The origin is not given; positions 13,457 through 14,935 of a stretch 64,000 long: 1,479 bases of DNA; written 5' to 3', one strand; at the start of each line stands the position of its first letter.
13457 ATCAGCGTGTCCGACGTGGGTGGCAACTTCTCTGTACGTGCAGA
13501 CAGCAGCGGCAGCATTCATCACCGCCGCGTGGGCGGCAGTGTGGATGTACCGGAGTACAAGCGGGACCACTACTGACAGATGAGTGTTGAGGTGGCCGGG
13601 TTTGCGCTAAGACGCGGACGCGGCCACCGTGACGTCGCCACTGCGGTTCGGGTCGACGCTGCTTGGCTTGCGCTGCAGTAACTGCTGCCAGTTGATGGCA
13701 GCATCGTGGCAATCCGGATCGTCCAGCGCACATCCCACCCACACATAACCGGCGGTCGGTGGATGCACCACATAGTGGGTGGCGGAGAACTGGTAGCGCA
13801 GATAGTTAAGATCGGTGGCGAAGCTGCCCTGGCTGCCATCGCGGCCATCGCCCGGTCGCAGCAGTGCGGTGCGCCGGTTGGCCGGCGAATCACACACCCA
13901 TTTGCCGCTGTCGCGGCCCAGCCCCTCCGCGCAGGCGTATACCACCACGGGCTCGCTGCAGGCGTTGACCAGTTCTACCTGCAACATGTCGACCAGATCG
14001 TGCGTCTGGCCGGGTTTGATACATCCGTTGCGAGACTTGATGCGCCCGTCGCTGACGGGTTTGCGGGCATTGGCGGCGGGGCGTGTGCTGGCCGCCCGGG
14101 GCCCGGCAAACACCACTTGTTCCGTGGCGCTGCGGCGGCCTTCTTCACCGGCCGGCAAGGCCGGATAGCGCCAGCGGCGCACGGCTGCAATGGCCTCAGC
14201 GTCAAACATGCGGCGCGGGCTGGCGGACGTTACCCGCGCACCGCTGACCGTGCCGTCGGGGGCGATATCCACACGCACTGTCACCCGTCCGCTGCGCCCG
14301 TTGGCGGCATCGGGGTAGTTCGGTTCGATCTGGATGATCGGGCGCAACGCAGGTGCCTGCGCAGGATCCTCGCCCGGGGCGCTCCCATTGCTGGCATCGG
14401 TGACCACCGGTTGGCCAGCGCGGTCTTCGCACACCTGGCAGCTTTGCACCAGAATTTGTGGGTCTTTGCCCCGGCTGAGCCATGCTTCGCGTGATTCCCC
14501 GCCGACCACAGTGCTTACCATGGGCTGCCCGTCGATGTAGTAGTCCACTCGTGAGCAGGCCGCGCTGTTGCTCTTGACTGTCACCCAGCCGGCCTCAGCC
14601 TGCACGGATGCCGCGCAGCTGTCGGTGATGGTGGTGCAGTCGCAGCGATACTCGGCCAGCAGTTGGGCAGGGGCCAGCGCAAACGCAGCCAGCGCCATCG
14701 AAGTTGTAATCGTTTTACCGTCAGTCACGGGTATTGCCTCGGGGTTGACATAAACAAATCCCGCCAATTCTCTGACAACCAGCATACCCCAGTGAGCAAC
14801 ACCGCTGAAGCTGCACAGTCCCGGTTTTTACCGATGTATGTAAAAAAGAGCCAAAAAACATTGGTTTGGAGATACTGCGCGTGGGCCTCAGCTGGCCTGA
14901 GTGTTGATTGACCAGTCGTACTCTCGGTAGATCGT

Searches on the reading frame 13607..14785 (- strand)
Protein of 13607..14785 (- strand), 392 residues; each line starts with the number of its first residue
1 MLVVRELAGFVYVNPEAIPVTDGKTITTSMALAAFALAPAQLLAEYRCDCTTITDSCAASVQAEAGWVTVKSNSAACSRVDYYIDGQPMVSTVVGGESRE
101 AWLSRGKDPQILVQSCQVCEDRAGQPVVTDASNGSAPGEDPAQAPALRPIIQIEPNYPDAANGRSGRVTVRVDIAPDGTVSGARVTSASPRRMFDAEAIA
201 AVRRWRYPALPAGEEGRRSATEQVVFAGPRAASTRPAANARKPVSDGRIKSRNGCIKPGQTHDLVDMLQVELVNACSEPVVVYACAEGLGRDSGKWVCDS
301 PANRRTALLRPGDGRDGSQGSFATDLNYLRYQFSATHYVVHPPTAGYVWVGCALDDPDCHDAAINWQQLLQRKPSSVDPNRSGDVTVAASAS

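Call 67: search_protein_families(library=pfam, proteins=[window:13607-14785:-], max_evalue=0.00001)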
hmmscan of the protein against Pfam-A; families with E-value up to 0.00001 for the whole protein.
window:13607-14785:- (392 aa): 2 families
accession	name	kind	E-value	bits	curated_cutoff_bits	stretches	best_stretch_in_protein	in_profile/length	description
PF03544.19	TonB_C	-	1e-15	58.4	24.6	1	154-217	2-68/79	Gram-negative bacterial TonB protein C-terminal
PF13103.11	TonB_2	-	7.6e-06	26.4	22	0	152-217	11-76/85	TonB C terminal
